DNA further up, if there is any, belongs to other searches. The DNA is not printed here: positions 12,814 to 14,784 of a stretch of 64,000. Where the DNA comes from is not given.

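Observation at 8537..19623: Eleven-gene operon coupling HdrA(MvhD)-HdrC-HdrB to a soluble fumarate reductase/succinate dehydrogenase plus SucCD, fumarase and malic enzyme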

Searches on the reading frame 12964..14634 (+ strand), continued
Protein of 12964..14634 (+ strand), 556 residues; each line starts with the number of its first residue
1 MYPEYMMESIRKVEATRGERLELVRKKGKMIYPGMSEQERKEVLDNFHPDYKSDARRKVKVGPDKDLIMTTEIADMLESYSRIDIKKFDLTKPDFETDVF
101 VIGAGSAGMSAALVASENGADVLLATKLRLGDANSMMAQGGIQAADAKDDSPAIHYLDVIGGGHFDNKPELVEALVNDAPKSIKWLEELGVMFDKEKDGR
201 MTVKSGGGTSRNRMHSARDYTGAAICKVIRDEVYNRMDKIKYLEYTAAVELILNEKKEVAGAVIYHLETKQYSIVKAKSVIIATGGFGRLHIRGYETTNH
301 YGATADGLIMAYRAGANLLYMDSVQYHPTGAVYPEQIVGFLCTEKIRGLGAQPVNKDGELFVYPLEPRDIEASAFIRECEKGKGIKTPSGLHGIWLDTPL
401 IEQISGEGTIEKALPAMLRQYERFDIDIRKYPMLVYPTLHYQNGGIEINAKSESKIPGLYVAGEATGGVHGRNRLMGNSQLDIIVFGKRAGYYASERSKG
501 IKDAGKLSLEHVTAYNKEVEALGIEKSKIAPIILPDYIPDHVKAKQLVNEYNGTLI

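Call 76: search_protein_representatives(protein=window:12964-14634:+)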
Query: 556 residues. Proteins with E-value up to 0.001 (for the whole library): 18681; up to 1e-10: 8006; up to 1e-30: 2279. The best 150 are listed.
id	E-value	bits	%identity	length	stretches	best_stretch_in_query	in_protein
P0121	4.4e-199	679.2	59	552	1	2-540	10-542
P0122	1.5e-146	505.9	48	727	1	28-533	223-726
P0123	2.9e-132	458.7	44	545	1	38-538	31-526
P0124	1.0e-128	447.0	59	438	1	187-538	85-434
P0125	3.0e-122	425.7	59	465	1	97-430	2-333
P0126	1.8e-117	409.9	60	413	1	194-501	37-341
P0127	2.2e-115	403.0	60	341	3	316-455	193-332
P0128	5.4e-114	398.4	40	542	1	33-547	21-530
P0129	1.2e-110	387.3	43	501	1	25-511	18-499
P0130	2.8e-108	379.5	44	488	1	33-498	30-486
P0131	2.1e-107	376.7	45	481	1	32-495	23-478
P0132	1.6e-106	373.7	57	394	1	3-311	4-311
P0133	3.4e-105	369.3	53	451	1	2-345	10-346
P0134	1.3e-102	360.9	44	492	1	62-499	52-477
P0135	1.4e-99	350.8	59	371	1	89-366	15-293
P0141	1.1e-90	321.4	39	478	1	32-496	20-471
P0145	2.3e-85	303.9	42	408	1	96-498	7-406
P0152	1.3e-77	278.4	38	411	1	96-497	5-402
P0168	1.4e-69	251.8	39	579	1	95-522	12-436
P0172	1.3e-68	248.7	38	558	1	95-513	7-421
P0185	3.3e-65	237.4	40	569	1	97-510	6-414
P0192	8.3e-62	226.2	39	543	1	98-502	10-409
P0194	1.8e-61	225.0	36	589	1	96-495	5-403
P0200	3.5e-59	217.5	37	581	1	94-503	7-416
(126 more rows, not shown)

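Call 77: search_protein_families(library=ncbifam, proteins=[P0123, P0128, P0145, P0152, P0168, P0172, P0185, P0192, P0194, P0200], max_evalue=1e-95)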
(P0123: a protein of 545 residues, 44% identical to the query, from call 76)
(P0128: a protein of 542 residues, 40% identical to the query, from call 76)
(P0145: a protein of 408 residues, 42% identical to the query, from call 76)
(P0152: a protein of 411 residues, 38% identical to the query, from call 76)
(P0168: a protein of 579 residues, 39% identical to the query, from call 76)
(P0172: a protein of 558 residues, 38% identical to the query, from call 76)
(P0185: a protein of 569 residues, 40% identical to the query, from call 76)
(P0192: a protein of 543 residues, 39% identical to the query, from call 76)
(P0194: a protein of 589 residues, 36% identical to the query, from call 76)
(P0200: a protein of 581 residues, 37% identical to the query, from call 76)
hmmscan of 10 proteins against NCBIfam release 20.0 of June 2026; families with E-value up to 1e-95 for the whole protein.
P0123 (545 aa): 1 family
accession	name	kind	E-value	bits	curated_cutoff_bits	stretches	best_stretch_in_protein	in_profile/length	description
NF004900.0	PRK06263.1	equivalog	2.9e-104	349.6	718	1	86-498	5-415/546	fumarate reductase (CoM/CoB) subunit TfrA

P0128 (542 aa): 1 family
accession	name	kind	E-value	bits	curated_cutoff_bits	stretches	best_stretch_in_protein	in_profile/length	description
NF004900.0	PRK06263.1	equivalog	6.8e-96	322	718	1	84-511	7-428/546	fumarate reductase (CoM/CoB) subunit TfrA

P0145 (408 aa): 0 families

P0152 (411 aa): 0 families

P0168 (579 aa): 18 families
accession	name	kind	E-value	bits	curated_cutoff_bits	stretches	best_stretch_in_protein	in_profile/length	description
NF005866.0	PRK07803.1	equivalog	1.7e-222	740.1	819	1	8-283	3-291/631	fumarate reductase/succinate dehydrogenase flavoprotein subunit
NF004900.0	PRK06263.1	equivalog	3.8e-194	646.3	718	1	11-552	5-540/546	fumarate reductase (CoM/CoB) subunit TfrA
TIGR01812.1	sdhA_frdA_Gneg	subfamily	3e-172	574.1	567.3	1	15-551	1-547/568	succinate dehydrogenase or fumarate reductase, flavoprotein subunit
TIGR01816.1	sdhA_forward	equivalog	6.2e-155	516.6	727.35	1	13-556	2-561/584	succinate dehydrogenase flavoprotein subunit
NF004724.0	PRK06069.1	subfamily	1.7e-153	511.9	826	1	11-556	3-561/577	succinate dehydrogenase/fumarate reductase flavoprotein subunit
NF004613.0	PRK05945.1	equivalog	7.6e-148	493.6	824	1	13-539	3-541/575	succinate dehydrogenase/fumarate reductase flavoprotein subunit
NF005037.0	PRK06452.1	equivalog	2.2e-134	449.1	862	1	11-551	3-545/566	succinate dehydrogenase flavoprotein subunit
NF006686.0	PRK09231.1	equivalog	8.6e-125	417.5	854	1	11-539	3-546/598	fumarate reductase (quinol) flavoprotein subunit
TIGR01176.1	fum_red_Fp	equivalog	2.6e-121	406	932.7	1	12-548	2-555/580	fumarate reductase (quinol) flavoprotein subunit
NF042982.1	MFR_Fp_SdhA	equivalog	2.7e-121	406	1100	1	13-539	47-579/612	8-methylmenaquinol:fumarate reductase flavoprotein subunit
NF006383.0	PRK08626.1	equivalog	1.5e-118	396.8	663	1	118-553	133-575/657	fumarate reductase flavoprotein subunit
NF005867.0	PRK07804.1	equivalog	4.1e-118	395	639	1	12-554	17-537/548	L-aspartate oxidase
TIGR00551.1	nadB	equivalog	5.3e-118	394.8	452.75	1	13-534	2-489/489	L-aspartate oxidase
NF005701.0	PRK07512.1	equivalog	5.4e-115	384.7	528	1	9-558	5-508/516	L-aspartate oxidase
NF005636.0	PRK07395.1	subfamily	1.6e-110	370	723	1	12-543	11-544/560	L-aspartate oxidase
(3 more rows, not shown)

P0172 (558 aa): 15 families
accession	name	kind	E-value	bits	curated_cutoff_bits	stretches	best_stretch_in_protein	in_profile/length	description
NF004900.0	PRK06263.1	equivalog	1.3e-187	624.8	718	1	5-550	4-543/546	fumarate reductase (CoM/CoB) subunit TfrA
NF005866.0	PRK07803.1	equivalog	5.5e-155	517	819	0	1-277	1-290/631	fumarate reductase/succinate dehydrogenase flavoprotein subunit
TIGR01812.1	sdhA_frdA_Gneg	subfamily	1.6e-150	502.3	567.3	1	10-552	1-553/568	succinate dehydrogenase or fumarate reductase, flavoprotein subunit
NF004724.0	PRK06069.1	subfamily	2.5e-144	481.6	826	1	5-555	2-565/577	succinate dehydrogenase/fumarate reductase flavoprotein subunit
TIGR01816.1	sdhA_forward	equivalog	2.6e-122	408.9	727.35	1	9-545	3-555/584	succinate dehydrogenase flavoprotein subunit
NF005037.0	PRK06452.1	equivalog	5.9e-115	385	862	1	8-555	5-554/566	succinate dehydrogenase flavoprotein subunit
NF004613.0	PRK05945.1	equivalog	1.3e-113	380.6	824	1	8-555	3-563/575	succinate dehydrogenase/fumarate reductase flavoprotein subunit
TIGR00551.1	nadB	equivalog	2.9e-110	369.3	452.75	1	8-528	2-488/489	L-aspartate oxidase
NF006686.0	PRK09231.1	equivalog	1.2e-109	367.6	854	1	6-544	3-557/598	fumarate reductase (quinol) flavoprotein subunit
NF005867.0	PRK07804.1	equivalog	1.8e-106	356.6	639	1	8-546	18-534/548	L-aspartate oxidase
TIGR01176.1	fum_red_Fp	equivalog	3.4e-104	349.6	932.7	1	7-547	2-558/580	fumarate reductase (quinol) flavoprotein subunit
NF042982.1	MFR_Fp_SdhA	equivalog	1.1e-102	344.5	1100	1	5-541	44-587/612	8-methylmenaquinol:fumarate reductase flavoprotein subunit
NF006383.0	PRK08626.1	equivalog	2.2e-100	336.8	663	0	132-541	152-567/657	fumarate reductase flavoprotein subunit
NF005636.0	PRK07395.1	subfamily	3.4e-100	335.9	723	1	7-544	11-550/560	L-aspartate oxidase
NF005978.0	PRK08071.1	equivalog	2.6e-97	326.4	621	1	8-549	3-510/514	L-aspartate oxidase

P0185 (569 aa): 17 families
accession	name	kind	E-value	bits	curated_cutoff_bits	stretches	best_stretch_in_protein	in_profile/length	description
NF005866.0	PRK07803.1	equivalog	5.9e-198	659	819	1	2-275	5-291/631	fumarate reductase/succinate dehydrogenase flavoprotein subunit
NF004900.0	PRK06263.1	equivalog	2.5e-183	610.6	718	1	2-546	4-542/546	fumarate reductase (CoM/CoB) subunit TfrA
TIGR01812.1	sdhA_frdA_Gneg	subfamily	5.1e-164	546.9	567.3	1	7-531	1-535/568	succinate dehydrogenase or fumarate reductase, flavoprotein subunit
TIGR01816.1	sdhA_forward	equivalog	3.9e-147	490.9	727.35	1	5-535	2-548/584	succinate dehydrogenase flavoprotein subunit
NF004724.0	PRK06069.1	subfamily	3.8e-143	477.7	826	1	1-549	1-562/577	succinate dehydrogenase/fumarate reductase flavoprotein subunit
NF004613.0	PRK05945.1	equivalog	1.5e-130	436.5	824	1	6-530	4-540/575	succinate dehydrogenase/fumarate reductase flavoprotein subunit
NF005037.0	PRK06452.1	equivalog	9.9e-129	430.4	862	1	1-532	1-534/566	succinate dehydrogenase flavoprotein subunit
NF006686.0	PRK09231.1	equivalog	2.3e-123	412.8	854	1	1-527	1-542/598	fumarate reductase (quinol) flavoprotein subunit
NF005867.0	PRK07804.1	equivalog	2.7e-121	405.5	639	1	5-550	18-541/548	L-aspartate oxidase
TIGR00551.1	nadB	equivalog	4.1e-121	405.1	452.75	1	5-526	2-489/489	L-aspartate oxidase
TIGR01176.1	fum_red_Fp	equivalog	1.3e-116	390.6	932.7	1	4-525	2-536/580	fumarate reductase (quinol) flavoprotein subunit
NF042982.1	MFR_Fp_SdhA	equivalog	3.7e-116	389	1100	1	5-527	47-575/612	8-methylmenaquinol:fumarate reductase flavoprotein subunit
NF005636.0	PRK07395.1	subfamily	4.9e-116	388.2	723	1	5-540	12-549/560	L-aspartate oxidase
NF005701.0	PRK07512.1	equivalog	4.6e-108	361.8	528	1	5-534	9-492/516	L-aspartate oxidase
NF005978.0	PRK08071.1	equivalog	7.2e-106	354.6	621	1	6-536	4-501/514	L-aspartate oxidase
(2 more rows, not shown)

P0192 (543 aa): 16 families
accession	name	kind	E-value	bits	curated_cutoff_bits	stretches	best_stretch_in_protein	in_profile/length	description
NF004900.0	PRK06263.1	equivalog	3.2e-230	765.4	718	1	6-535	5-538/546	fumarate reductase (CoM/CoB) subunit TfrA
NF005866.0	PRK07803.1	equivalog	1.2e-140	469.6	819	0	7-272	7-289/631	fumarate reductase/succinate dehydrogenase flavoprotein subunit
TIGR01812.1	sdhA_frdA_Gneg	subfamily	4.9e-138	461.1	567.3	1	11-515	2-528/568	succinate dehydrogenase or fumarate reductase, flavoprotein subunit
NF004724.0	PRK06069.1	subfamily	3.9e-122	408.3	826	1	10-514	7-536/577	succinate dehydrogenase/fumarate reductase flavoprotein subunit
TIGR00551.1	nadB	equivalog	1.3e-116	390.2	452.75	1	9-514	3-487/489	L-aspartate oxidase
TIGR01816.1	sdhA_forward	equivalog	5.2e-115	384.8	727.35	1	10-515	4-537/584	succinate dehydrogenase flavoprotein subunit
NF005867.0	PRK07804.1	equivalog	1.6e-108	363.3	639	1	7-517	17-518/548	L-aspartate oxidase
NF005636.0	PRK07395.1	subfamily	4.4e-107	358.6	723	1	7-470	11-469/560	L-aspartate oxidase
TIGR01176.1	fum_red_Fp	equivalog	2.1e-106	356.8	932.7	1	8-529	3-550/580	fumarate reductase (quinol) flavoprotein subunit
NF006686.0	PRK09231.1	equivalog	3.8e-106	356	854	1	8-530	5-553/598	fumarate reductase (quinol) flavoprotein subunit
NF042982.1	MFR_Fp_SdhA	equivalog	7.2e-103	345.1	1100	1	4-514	43-572/612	8-methylmenaquinol:fumarate reductase flavoprotein subunit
NF005978.0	PRK08071.1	equivalog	1e-101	340.9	621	1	8-516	3-491/514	L-aspartate oxidase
NF004613.0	PRK05945.1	equivalog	2.2e-101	340.2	824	1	9-516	4-536/575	succinate dehydrogenase/fumarate reductase flavoprotein subunit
NF005701.0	PRK07512.1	equivalog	3e-101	339.3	528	1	8-518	9-486/516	L-aspartate oxidase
NF005037.0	PRK06452.1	equivalog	3.9e-99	332.7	862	1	11-515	8-526/566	succinate dehydrogenase flavoprotein subunit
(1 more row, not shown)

P0194 (589 aa): 14 families
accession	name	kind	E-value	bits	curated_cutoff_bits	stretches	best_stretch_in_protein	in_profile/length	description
NF004900.0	PRK06263.1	equivalog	1.6e-166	555.1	718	1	2-553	4-542/546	fumarate reductase (CoM/CoB) subunit TfrA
TIGR01812.1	sdhA_frdA_Gneg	subfamily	9.4e-144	480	567.3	1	8-572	2-564/568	succinate dehydrogenase or fumarate reductase, flavoprotein subunit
NF005866.0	PRK07803.1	equivalog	1.8e-131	439.4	819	0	279-560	317-596/631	fumarate reductase/succinate dehydrogenase flavoprotein subunit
NF004724.0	PRK06069.1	subfamily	2.8e-130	435.2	826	1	1-572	1-573/577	succinate dehydrogenase/fumarate reductase flavoprotein subunit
TIGR01816.1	sdhA_forward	equivalog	5.8e-117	391.3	727.35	1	7-560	4-566/584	succinate dehydrogenase flavoprotein subunit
NF005636.0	PRK07395.1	subfamily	4.8e-112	375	723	1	5-551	12-553/560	L-aspartate oxidase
TIGR00551.1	nadB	equivalog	5.1e-112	375.1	452.75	1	6-532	3-489/489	L-aspartate oxidase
NF004613.0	PRK05945.1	equivalog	7.9e-109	364.8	824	1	5-572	3-571/575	succinate dehydrogenase/fumarate reductase flavoprotein subunit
NF006686.0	PRK09231.1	equivalog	1.6e-108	363.8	854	1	1-571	1-576/598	fumarate reductase (quinol) flavoprotein subunit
NF005867.0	PRK07804.1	equivalog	1.2e-105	353.8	639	1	5-556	18-540/548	L-aspartate oxidase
TIGR01176.1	fum_red_Fp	equivalog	1.4e-105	354.1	932.7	1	3-572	1-575/580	fumarate reductase (quinol) flavoprotein subunit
NF005701.0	PRK07512.1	equivalog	1.2e-104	350.5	528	1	3-542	7-494/516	L-aspartate oxidase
NF042982.1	MFR_Fp_SdhA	equivalog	2.2e-98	330.3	1100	1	7-548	49-591/612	8-methylmenaquinol:fumarate reductase flavoprotein subunit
NF005037.0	PRK06452.1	equivalog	2.4e-96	323.5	862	1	1-572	1-562/566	succinate dehydrogenase flavoprotein subunit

P0200 (581 aa): 14 families
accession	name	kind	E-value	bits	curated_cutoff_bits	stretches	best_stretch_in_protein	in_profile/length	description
NF004900.0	PRK06263.1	equivalog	2.9e-169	564.2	718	1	7-547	5-538/546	fumarate reductase (CoM/CoB) subunit TfrA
NF005866.0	PRK07803.1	equivalog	3.9e-163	544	819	0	4-280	3-290/631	fumarate reductase/succinate dehydrogenase flavoprotein subunit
TIGR01812.1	sdhA_frdA_Gneg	subfamily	5.5e-159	530.3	567.3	1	11-558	1-556/568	succinate dehydrogenase or fumarate reductase, flavoprotein subunit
TIGR01816.1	sdhA_forward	equivalog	2.1e-143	478.6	727.35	1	10-561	3-570/584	succinate dehydrogenase flavoprotein subunit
NF004724.0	PRK06069.1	subfamily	6.3e-135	450.6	826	1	9-558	5-565/577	succinate dehydrogenase/fumarate reductase flavoprotein subunit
NF004613.0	PRK05945.1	equivalog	4.4e-128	428.4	824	1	9-536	3-541/575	succinate dehydrogenase/fumarate reductase flavoprotein subunit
NF006686.0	PRK09231.1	equivalog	6.1e-119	398.2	854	1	7-533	3-541/598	fumarate reductase (quinol) flavoprotein subunit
TIGR01176.1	fum_red_Fp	equivalog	1.5e-115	387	932.7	1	8-535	2-541/580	fumarate reductase (quinol) flavoprotein subunit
NF042982.1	MFR_Fp_SdhA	equivalog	1.7e-112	376.9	1100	1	10-535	48-578/612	8-methylmenaquinol:fumarate reductase flavoprotein subunit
NF005037.0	PRK06452.1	equivalog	2.3e-110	369.8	862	1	9-544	5-541/566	succinate dehydrogenase flavoprotein subunit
TIGR00551.1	nadB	equivalog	2.5e-108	362.9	452.75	1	9-530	2-488/489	L-aspartate oxidase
NF006383.0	PRK08626.1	equivalog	1.9e-105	353.6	663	0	112-539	130-563/657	fumarate reductase flavoprotein subunit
NF006567.0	PRK09077.1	equivalog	1e-101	340.8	629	1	5-536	4-524/537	L-aspartate oxidase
NF005636.0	PRK07395.1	subfamily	3.5e-100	335.9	723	1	4-544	7-548/560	L-aspartate oxidase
